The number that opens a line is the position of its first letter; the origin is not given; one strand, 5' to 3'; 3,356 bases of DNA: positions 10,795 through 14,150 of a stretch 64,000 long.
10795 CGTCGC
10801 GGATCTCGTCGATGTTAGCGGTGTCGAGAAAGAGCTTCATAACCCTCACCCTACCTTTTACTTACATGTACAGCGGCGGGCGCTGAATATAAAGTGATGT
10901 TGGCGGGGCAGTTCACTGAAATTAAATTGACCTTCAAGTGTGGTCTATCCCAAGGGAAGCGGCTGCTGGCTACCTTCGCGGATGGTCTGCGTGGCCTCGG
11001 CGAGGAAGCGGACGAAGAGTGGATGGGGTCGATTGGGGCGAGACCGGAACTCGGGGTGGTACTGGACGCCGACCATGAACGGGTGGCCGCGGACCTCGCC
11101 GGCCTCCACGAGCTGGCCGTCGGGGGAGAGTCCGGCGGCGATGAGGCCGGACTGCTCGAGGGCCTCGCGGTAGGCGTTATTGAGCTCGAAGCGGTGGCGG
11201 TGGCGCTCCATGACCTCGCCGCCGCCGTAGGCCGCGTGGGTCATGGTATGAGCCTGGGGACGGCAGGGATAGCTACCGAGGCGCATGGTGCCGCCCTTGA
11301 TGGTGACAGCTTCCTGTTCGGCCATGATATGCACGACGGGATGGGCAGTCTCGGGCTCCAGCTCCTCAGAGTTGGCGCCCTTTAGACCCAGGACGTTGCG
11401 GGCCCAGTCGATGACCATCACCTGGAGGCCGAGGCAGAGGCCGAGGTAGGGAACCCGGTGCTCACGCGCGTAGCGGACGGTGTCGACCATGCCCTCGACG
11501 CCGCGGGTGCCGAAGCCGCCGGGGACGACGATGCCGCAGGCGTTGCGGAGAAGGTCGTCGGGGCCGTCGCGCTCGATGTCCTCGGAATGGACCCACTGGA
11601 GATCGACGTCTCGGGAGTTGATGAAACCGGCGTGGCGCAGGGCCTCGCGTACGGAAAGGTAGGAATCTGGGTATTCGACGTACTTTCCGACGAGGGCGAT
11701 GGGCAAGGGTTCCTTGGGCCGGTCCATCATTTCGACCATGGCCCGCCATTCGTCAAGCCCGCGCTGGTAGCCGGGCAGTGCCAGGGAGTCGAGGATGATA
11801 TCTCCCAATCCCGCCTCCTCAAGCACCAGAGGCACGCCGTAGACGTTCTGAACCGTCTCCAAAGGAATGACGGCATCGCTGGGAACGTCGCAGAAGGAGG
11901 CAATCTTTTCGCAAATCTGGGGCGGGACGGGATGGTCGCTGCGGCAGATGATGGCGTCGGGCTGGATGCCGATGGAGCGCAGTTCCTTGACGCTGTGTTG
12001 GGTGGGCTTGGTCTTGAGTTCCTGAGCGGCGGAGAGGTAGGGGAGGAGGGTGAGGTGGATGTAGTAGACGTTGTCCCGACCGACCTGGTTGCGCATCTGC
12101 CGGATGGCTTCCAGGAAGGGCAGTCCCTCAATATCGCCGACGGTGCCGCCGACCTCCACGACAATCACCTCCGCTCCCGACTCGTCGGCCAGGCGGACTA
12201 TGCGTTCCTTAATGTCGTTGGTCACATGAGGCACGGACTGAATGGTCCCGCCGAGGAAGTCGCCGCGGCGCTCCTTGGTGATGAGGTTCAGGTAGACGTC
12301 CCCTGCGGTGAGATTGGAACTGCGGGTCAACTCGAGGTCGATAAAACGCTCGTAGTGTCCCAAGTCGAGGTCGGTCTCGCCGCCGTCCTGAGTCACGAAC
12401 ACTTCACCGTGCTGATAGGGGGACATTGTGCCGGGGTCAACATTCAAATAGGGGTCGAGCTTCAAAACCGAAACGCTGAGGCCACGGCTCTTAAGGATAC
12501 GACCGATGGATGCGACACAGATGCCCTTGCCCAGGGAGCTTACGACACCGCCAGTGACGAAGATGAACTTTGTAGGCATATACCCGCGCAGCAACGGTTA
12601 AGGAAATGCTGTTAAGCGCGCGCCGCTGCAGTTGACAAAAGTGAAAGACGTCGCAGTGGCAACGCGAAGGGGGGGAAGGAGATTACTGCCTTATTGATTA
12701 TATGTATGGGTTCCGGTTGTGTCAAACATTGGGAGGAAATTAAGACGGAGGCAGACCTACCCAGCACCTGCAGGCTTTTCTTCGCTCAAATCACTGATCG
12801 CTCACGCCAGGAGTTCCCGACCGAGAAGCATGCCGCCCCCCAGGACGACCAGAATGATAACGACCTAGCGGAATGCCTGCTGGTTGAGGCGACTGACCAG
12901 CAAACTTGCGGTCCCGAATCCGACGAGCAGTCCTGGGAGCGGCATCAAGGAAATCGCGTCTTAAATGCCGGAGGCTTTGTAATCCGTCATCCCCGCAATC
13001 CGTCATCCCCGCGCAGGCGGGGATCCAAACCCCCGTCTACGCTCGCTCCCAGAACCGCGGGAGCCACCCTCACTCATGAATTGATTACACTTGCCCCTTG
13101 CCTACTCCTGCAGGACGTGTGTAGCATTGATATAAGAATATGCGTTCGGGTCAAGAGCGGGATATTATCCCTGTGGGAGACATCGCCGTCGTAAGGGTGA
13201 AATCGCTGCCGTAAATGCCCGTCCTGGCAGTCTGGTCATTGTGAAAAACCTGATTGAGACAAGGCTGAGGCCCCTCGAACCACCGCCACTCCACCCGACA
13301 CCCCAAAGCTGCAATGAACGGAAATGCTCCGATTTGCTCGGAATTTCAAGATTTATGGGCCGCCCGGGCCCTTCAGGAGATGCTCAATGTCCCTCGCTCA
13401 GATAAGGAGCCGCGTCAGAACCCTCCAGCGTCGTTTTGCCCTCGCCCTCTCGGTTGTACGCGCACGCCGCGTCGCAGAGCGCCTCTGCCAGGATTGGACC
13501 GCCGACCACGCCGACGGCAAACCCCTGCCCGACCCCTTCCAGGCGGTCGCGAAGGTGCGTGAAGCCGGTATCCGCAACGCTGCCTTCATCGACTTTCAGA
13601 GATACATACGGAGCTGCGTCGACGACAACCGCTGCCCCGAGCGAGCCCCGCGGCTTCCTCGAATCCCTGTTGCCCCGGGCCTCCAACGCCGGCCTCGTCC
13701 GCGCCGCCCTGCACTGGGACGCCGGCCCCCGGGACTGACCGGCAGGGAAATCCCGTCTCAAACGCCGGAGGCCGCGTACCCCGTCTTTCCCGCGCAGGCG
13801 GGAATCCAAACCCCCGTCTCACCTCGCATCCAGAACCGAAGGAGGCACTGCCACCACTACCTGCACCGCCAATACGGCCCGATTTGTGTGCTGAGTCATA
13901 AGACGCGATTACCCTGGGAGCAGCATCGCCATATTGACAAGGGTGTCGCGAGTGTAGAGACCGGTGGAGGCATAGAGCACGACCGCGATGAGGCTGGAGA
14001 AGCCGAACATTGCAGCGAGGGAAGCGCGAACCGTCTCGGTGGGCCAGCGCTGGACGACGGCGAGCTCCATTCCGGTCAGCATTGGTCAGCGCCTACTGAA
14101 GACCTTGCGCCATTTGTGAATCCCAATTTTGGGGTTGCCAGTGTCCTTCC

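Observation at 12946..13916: Roughly 1-kb TIR- and TSD-bounded element without a recognisable transposase, inserted in a TauE/SafE-like permease gene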

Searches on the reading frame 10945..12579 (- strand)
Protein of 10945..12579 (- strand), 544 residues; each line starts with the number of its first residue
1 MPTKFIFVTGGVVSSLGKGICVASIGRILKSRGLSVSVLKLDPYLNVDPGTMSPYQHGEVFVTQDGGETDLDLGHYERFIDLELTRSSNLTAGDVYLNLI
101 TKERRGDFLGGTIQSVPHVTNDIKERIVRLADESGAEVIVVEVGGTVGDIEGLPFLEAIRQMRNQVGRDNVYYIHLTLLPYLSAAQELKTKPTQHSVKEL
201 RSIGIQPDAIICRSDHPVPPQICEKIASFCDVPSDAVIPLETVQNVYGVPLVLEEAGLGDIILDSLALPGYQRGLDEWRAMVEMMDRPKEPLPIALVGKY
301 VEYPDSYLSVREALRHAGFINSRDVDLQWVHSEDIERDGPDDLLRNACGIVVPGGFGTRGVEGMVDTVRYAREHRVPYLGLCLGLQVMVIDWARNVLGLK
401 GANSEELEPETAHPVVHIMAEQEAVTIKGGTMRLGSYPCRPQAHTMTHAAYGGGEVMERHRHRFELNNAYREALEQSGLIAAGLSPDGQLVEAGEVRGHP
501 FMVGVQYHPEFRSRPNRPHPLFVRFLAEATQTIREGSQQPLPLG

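Call 51: find_encoding_contigs(protein=window:10945-12579:-, flank=4000, max_places=10)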
Protein window:10945-12579:- (544 aa): 2 contigs read that carry it; 2 places shown.
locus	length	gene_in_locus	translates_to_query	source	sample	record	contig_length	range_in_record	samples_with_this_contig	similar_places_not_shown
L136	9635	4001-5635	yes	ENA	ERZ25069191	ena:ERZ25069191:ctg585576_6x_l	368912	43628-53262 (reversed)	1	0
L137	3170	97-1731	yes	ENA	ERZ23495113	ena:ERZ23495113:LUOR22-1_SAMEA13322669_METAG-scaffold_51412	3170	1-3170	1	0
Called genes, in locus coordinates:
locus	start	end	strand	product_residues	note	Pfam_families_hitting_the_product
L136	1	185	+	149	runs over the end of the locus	PF01592:NifU_N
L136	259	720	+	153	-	PF01592:NifU_N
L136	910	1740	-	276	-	-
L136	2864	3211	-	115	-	-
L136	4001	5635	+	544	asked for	PF06418:CTP_synth_N, PF00117:GATase, PF07722:Peptidase_C26 (weak)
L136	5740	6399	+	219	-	PF00923:TAL_FSA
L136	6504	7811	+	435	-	PF07497:Rho_RNA_bind, PF00006:ATP-synt_ab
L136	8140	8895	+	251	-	-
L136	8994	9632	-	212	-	PF13483:Lactamase_B_3, PF12706:Lactamase_B_2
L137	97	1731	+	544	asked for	PF06418:CTP_synth_N, PF00117:GATase, PF07722:Peptidase_C26 (weak)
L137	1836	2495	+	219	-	PF00923:TAL_FSA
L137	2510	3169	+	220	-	?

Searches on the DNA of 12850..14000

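Call 88: search_rna_families(source=window, start=12850, end=14000, threshold=evalue, max_evalue=1)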
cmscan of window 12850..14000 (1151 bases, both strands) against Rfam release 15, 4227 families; matches with E-value up to 1: 2.
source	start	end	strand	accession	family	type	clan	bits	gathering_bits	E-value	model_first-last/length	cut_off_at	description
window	13786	13807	-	RF01356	CRISPR-DR28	Gene; CRISPR;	-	21.7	35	0.47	1-24/24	no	CRISPR RNA direct repeat element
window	12985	13038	-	RF01138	sR23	Gene; snRNA; snoRNA; CD-box;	-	17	45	0.15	1-54/54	no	Small nucleolar RNA sR23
